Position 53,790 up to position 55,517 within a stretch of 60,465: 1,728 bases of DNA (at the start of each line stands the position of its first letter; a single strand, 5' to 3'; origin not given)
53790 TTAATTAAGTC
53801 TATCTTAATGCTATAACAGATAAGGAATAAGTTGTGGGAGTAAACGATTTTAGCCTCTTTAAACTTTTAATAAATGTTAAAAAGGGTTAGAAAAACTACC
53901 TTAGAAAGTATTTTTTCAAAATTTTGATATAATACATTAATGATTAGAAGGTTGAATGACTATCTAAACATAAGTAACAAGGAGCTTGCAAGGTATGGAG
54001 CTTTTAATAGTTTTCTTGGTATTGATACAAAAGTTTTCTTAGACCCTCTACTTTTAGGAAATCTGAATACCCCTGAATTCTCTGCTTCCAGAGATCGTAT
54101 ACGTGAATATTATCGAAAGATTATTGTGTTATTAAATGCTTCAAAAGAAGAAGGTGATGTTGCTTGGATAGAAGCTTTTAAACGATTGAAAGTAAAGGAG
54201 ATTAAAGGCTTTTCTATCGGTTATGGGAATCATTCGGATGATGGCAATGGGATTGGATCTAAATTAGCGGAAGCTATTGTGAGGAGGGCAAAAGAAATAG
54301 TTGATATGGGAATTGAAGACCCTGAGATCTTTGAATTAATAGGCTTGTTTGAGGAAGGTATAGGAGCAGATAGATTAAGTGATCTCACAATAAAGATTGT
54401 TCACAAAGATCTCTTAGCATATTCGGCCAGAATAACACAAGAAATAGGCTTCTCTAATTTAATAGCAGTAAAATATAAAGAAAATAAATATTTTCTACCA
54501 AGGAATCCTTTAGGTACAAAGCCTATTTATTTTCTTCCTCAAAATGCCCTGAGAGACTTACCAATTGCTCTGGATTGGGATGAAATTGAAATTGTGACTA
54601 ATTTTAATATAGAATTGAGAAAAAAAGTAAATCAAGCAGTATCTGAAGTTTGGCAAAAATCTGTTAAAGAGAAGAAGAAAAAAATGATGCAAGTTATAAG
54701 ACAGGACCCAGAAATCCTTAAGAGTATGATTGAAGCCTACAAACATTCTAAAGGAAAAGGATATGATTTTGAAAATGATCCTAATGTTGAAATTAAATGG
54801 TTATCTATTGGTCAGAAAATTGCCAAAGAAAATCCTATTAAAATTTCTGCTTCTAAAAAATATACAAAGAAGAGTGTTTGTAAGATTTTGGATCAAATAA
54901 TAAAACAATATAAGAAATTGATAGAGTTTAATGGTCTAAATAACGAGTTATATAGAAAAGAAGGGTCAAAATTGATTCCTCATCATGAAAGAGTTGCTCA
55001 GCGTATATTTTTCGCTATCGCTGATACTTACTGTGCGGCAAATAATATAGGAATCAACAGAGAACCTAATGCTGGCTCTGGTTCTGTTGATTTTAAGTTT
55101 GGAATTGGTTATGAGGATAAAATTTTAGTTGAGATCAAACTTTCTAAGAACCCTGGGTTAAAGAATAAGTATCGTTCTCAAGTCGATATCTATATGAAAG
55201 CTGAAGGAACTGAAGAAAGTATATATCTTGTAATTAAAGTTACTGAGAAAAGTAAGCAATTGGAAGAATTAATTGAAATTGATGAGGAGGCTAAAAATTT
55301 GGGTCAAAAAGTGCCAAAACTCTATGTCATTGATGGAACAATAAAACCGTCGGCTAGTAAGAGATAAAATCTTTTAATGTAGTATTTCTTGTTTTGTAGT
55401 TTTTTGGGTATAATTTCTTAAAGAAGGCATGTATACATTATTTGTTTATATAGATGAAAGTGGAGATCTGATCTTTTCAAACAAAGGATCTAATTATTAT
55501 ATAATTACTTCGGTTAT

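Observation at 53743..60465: Right-hand 6.7 kb is an accessory island mixing nuclease-like genes, structured DNA, a rolling-circle Rep and an m5C methyltransferase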

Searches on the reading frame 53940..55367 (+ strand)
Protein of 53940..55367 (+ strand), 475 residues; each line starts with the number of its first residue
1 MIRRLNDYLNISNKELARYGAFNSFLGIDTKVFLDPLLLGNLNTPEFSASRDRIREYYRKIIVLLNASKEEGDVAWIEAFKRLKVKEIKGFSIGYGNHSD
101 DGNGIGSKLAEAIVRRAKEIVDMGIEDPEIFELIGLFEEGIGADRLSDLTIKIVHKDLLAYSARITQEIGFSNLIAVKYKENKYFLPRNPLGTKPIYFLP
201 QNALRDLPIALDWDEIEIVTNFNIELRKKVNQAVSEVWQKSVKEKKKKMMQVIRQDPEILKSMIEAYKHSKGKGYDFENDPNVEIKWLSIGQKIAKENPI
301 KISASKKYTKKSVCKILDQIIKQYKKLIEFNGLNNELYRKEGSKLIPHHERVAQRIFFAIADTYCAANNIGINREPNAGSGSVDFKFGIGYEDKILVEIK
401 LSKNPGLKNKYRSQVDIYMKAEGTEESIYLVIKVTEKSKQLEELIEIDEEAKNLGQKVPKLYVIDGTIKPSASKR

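Call 4: search_protein_families(library=pfam, proteins=[window:53940-55367:+], max_evalue=0.01)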
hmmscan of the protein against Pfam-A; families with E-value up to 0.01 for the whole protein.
window:53940-55367:+ (475 aa): 0 families

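Call 5: search_protein_families(library=phrogs, proteins=[window:53940-55367:+], max_evalue=0.01)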
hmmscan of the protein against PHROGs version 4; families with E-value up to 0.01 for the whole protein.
window:53940-55367:+ (475 aa): 2 families
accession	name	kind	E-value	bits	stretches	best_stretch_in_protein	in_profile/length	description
phrog_30194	-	unknown function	1.3e-102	345.3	1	6-475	11-477/478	-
phrog_27295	-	unknown function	3.7e-07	30.1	1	26-166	23-158/469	-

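Call 6: search_protein_families(library=padloc, proteins=[window:53940-55367:+], max_evalue=0.01)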
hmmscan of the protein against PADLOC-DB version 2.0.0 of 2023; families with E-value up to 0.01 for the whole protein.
window:53940-55367:+ (475 aa): 1 family
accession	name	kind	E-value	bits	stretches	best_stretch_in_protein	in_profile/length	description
PDLC04597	PDC-M36A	-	2.2e-12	44.5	1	3-298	6-290/457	-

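Call 7: search_protein_families(library=ncbifam, proteins=[window:53940-55367:+], max_evalue=0.01)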
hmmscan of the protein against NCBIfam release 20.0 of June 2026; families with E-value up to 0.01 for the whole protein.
window:53940-55367:+ (475 aa): 0 families

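Call 9: search_protein_families(library=pfam, proteins=[window:53940-55367:+], max_evalue=10)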
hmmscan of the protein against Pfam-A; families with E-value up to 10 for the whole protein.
window:53940-55367:+ (475 aa): 2 families
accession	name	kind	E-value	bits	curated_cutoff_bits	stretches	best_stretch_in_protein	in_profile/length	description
PF05559.16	DUF763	-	0.17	11.5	35.5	1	230-336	191-280/319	Protein of unknown function (DUF763)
PF09548.15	Spore_III_AB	-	0.46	10.9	32.5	1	218-267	69-117/170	Stage III sporulation protein AB (spore_III_AB)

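Call 67: find_homologous_proteins(query=window:53940-55367:+, max_evalue=0.001)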
Query window:53940-55367:+ (475 aa): 503 proteins with E <= 0.001 among 8000 candidates; the best 120 are listed.
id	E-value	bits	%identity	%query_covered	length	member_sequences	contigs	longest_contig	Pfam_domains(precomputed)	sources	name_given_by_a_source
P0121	0.0e+0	1043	100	100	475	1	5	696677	PF28130.1,PF28123.1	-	-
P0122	3.1e-264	895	83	100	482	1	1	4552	PF28130.1,PF28123.1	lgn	-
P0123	3.8e-243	826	78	100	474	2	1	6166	PF28130.1,PF28123.1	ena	-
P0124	8.4e-156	538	53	100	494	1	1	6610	PF28130.1,PF28123.1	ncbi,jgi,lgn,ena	ncbi:MAG TPA: hypothetical protein VGA67_04635 [Candidatus Dojkabacteria bacterium]|jgi:hypothetical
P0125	5.4e-146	505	50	99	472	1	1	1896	PF28130.1,PF28123.1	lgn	-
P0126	2.9e-145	503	50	99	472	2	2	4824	PF28130.1,PF28123.1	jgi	-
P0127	6.5e-145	502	51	99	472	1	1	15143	PF28130.1,PF28123.1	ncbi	-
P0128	2.8e-144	500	50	99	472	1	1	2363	PF28130.1,PF28123.1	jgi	jgi:hypothetical protein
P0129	7.2e-142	492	49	99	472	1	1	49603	PF28130.1,PF28123.1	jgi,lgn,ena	-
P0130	5.9e-141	489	49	99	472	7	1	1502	PF28130.1,PF28123.1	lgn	-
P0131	5.0e-140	486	48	100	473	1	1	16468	PF28130.1,PF28123.1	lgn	-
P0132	1.3e-136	474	47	99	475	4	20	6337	PF28130.1,PF28123.1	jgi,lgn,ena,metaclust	jgi:hypothetical protein|metaclust:\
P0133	3.7e-135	470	45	100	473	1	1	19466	PF28130.1,PF28123.1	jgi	jgi:hypothetical protein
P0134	2.5e-132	460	46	100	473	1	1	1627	PF28130.1,PF28123.1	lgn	-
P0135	2.8e-131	457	45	100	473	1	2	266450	PF28130.1,PF28123.1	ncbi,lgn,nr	ncbi:MAG: hypothetical protein PHQ35_02290 [Phycisphaerae bacterium]|nr:hypothetical protein [Phycis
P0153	7.3e-124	432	44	99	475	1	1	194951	PF28130.1,PF28123.1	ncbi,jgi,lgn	ncbi:MAG: hypothetical protein WC297_00085 [Candidatus Paceibacterota bacterium]|jgi:hypothetical pr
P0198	1.4e-106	375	39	100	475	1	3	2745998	PF28130.1,PF28123.1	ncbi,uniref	ncbi:hypothetical protein [Synechococcus elongatus]|uniref:hypothetical protein n=1 Tax=Synechococcu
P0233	2.4e-102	361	39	100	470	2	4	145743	PF28130.1,PF28123.1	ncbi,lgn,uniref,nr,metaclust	ncbi:hypothetical protein [Chryseobacterium koreense]|uniref:Uncharacterized protein n=1 Tax=Chryseo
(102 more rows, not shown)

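Call 68: find_encoding_contigs(protein=P0198, flank=4000, max_places=2)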
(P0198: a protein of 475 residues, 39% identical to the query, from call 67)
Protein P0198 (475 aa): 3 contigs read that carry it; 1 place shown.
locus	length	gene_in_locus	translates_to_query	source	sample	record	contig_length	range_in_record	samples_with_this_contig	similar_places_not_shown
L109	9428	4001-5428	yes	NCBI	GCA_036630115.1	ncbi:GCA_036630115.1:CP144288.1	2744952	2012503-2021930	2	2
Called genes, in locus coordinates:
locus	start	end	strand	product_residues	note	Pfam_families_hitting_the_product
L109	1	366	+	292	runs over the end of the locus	PF00590:TP_methylase, PF23016:RsmI_C (weak)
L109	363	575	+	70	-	-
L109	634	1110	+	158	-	-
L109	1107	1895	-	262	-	PF06182:ABC2_membrane_6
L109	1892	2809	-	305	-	PF00005:ABC_tran, PF13304:AAA_21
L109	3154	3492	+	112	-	PF01588:tRNA_bind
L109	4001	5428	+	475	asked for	PF28123:DUF8370, PF28130:DUF8371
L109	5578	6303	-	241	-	PF13489:Methyltransf_23, PF08241:Methyltransf_11, PF08242:Methyltransf_12 (weak), PF13649:Methyltransf_25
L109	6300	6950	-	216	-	PF04229:GrpB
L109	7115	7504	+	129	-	-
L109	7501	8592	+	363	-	PF01384:PHO4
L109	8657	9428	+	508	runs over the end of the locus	PF01019:G_glu_transpept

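Call 69: find_encoding_contigs(protein=P0233, flank=4000, max_places=2)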
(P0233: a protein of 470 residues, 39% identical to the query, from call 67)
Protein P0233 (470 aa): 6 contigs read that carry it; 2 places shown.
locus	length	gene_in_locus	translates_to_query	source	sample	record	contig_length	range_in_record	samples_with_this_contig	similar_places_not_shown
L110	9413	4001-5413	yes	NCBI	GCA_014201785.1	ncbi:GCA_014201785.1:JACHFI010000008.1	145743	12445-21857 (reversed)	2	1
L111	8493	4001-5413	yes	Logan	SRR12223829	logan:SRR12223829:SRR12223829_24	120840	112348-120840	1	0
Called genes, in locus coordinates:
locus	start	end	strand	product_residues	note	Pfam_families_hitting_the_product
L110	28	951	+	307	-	PF14659:Phage_int_SAM_3 (weak), PF00589:Phage_integrase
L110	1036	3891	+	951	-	PF04313:HSDR_N, PF04851:ResIII, PF00270:DEAD, PF18766:SWI2_SNF2, PF22679:T1R_D3-like, PF12008:EcoR124_C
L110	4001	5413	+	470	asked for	PF28123:DUF8370, PF28130:DUF8371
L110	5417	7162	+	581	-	PF03235:GmrSD_N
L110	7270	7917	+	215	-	PF19570:DUF6088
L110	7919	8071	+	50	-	-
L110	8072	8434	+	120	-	PF08843:AbiEii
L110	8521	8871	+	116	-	PF05598:DUF772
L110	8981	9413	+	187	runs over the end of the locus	PF12826:HHH_2, PF14520:HHH_5, PF12738:PTCB-BRCT (faint), PF00533:BRCT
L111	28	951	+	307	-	PF14659:Phage_int_SAM_3 (weak), PF00589:Phage_integrase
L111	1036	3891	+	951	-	PF04313:HSDR_N, PF04851:ResIII, PF00270:DEAD, PF18766:SWI2_SNF2, PF22679:T1R_D3-like, PF12008:EcoR124_C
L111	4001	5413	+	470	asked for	PF28123:DUF8370, PF28130:DUF8371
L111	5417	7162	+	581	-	PF03235:GmrSD_N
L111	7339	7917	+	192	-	PF19570:DUF6088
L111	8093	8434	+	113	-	PF08843:AbiEii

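Call 70: find_encoding_contigs(protein=P0153, flank=4000, max_places=2)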
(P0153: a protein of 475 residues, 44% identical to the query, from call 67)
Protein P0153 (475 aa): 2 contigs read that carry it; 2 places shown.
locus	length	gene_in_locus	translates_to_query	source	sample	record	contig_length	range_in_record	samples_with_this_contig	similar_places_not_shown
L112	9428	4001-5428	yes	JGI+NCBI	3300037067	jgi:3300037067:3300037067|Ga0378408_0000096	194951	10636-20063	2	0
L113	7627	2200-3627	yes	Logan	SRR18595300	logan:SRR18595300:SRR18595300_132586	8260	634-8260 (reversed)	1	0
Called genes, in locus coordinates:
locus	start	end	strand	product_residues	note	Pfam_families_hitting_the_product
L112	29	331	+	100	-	-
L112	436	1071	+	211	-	-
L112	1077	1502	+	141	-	-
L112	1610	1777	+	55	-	-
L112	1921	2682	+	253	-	PF00215:OMPdecase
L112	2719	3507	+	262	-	-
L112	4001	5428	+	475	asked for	PF28123:DUF8370, PF28130:DUF8371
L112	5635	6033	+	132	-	-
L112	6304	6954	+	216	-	PF00753:Lactamase_B, PF13483:Lactamase_B_3, PF23023:Anti-Pycsar_Apyc1 (weak), PF12706:Lactamase_B_2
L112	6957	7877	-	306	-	PF02899:Phage_int_SAM_1, PF13102:Phage_int_SAM_5, PF13495:Phage_int_SAM_4 (faint), PF00589:Phage_integrase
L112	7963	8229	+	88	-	PF00312:Ribosomal_S15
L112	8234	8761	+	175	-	PF01936:NYN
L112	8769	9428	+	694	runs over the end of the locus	PF01138:RNase_PH, PF03725:RNase_PH_C, PF03726:PNPase (weak), PF01138:RNase_PH, PF00013:KH_1 (weak), PF00575:S1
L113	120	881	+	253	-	PF00215:OMPdecase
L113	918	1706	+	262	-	-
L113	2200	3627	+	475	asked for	PF28123:DUF8370, PF28130:DUF8371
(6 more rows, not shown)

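Call 73: search_solved_structures(query=A4, max_evalue=10, show_alignments=1)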
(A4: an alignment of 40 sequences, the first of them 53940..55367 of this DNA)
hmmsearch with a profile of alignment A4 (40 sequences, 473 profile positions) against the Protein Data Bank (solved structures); distinct sequences matched with E-value up to 10: 1.
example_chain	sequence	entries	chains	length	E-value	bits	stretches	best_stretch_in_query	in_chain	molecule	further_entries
7qep_O5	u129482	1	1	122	0.12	14.3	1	201-272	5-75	60S ribosomal protein L35-1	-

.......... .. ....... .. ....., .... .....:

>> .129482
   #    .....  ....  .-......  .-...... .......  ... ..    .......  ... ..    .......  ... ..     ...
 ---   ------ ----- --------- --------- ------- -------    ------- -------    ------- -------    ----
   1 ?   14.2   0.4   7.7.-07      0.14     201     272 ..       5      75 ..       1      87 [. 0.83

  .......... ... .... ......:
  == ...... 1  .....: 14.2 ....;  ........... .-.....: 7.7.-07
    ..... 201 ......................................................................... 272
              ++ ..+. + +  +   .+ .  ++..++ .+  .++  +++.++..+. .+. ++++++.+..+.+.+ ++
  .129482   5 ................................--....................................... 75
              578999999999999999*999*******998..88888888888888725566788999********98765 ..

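Call 79: predict_structure(alignment_id=A4)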
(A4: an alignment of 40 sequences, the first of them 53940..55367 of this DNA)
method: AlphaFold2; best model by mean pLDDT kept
length: 475 residues; sequences in the alignment: 40
mean_pLDDT: 83.4   pTM: 0.82
mean pLDDT of the five models: 83.4, 81.6, 80.8, 80.6, 78.7
residues with pLDDT >= 90: 226; 70-90: 174; 50-70: 41; < 50: 34
segments of 3 or more residues with pLDDT < 50: 209-240
pLDDT, mean of each block of 10 residues (from residue 1): 88 93 86 88 94 97 97 96 89 62 79 95 95 83 84 96 96 93 93 88 73 41 43 42 70 86 83 84 89 96 85 92 96 91 84 92 92 74 73 80 84 68 69 88 92 86 90 58
secondary structure, 60 per line:
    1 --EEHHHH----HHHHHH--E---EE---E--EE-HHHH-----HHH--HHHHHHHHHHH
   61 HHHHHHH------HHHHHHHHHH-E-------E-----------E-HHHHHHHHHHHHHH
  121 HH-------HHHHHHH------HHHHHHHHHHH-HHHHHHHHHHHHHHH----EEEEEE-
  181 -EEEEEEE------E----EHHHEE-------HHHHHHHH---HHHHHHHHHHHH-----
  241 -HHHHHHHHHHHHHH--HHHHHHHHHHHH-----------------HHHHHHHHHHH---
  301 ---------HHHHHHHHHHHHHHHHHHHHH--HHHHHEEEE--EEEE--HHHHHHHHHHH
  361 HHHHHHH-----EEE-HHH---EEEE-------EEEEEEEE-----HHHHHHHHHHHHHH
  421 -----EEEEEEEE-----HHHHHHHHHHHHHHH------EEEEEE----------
elements in order: H5-8 H13-18 H36-39 H50-67 H74-83 H107-122 H130-136 H143-153 H155-169 E174-179 E182-188 H213-220 H224-235 H242-255 H258-269 H287-297 H310-330 H333-337 E338-341 E344-347 H350-367 E373-375 E383-386 E394-401 H407-420 E426-433 H439-453 E460-465

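Call 82: fold_search(model_id=the predicted structure, library=pdb)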
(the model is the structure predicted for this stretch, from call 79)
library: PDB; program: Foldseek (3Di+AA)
matches with E <= 10: 422; with E <= 0.001: 0
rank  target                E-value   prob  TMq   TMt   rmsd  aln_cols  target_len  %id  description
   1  7b0u_0                1.2e-01  0.21  0.13  0.20  27.1       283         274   11  Stressosome complex from Listeria innocua (released 2021-12-01)
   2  9bgk_F                1.5e-01  0.15  0.12  0.06  17.6       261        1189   11  Structure of V.cholera DdmDE (2D:1E) in complex with DNA (released 2024-10-23)
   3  8q3b_E                2.3e-01  0.54  0.14  0.27  12.5       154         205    9  The closed state of the ASFV apo-RNA polymerase (released 2024-02-14)
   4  3thx_B                2.6e-01  0.06  0.12  0.08  28.9       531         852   11  Human MutSbeta complexed with an IDL of 3 bases (Loop3) and ADP (released 2011-12-21)
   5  8q44_A                2.7e-01  0.16  0.15  0.15  19.2       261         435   15  Crystal structure of cA4-bound Can2 (E364R) in complex with oligo-T DNA (released 2023-11-22)
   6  8q43_A                2.9e-01  0.14  0.13  0.15  19.4       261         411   16  Crystal structure of cA4-bound Can2 (E341A) in complex with oligo-C DNA (released 2023-11-22)
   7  2o8e_B                2.9e-01  0.06  0.14  0.09  29.0       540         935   11  human MutSalpha (MSH2/MSH6) bound to a G T mispair, with ADP bound to MSH2 only (released 2007-06-05)
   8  8raw_B                2.9e-01  0.06  0.12  0.08  28.6       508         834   10  The crystal structure of DNA-bound human MutSbeta (MSH2/MSH3_G901D) in the canonical mismatch bound conformation with  (released 2025-06-11)
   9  4zqu_A                3.3e-01  0.57  0.11  0.32   5.8        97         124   14  CdiA-CT/CdiI toxin and immunity complex from Yersinia pseudotuberculosis (released 2015-10-28)
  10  8z4i_A                3.3e-01  0.14  0.15  0.17  16.8       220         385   14  crystal structure of Cdn1 in complex with cA3 (released 2026-02-04)
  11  9f99_A                4.3e-01  0.57  0.12  0.26   6.3        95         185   12  Crystal structure of MUS81-EME1 bound by compound 10. (released 2024-06-19)
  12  9f9l_A                4.8e-01  0.54  0.12  0.26   6.4        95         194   15  Crystal structure of MUS81-EME1 bound by compound 16. (released 2024-07-03)
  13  9f9l_C                5.3e-01  0.44  0.12  0.27   7.6       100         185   16  Crystal structure of MUS81-EME1 bound by compound 16. (released 2024-07-03)
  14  8q3k_E                5.3e-01  0.30  0.13  0.26  11.9       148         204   12  The open state of the ASFV apo-RNA polymerase (released 2024-02-14)
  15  3ug6_A                5.6e-01  0.08  0.11  0.16  26.3       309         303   11  Crystal Structure of Get3 from Methanocaldococcus jannaschii (released 2011-12-07)
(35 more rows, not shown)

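Call 83: find_encoding_contigs(protein=P0122, flank=10000, max_places=3)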
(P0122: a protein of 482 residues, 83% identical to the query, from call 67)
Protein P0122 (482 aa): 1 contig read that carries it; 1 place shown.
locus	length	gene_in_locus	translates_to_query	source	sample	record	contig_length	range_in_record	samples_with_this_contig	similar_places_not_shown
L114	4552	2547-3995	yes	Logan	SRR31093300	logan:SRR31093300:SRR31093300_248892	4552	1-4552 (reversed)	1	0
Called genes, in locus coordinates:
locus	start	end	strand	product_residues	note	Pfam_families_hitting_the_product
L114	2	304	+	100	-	?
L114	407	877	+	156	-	-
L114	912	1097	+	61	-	-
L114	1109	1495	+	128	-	-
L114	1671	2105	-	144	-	-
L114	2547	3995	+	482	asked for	PF28123:DUF8370, PF28130:DUF8371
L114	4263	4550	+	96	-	?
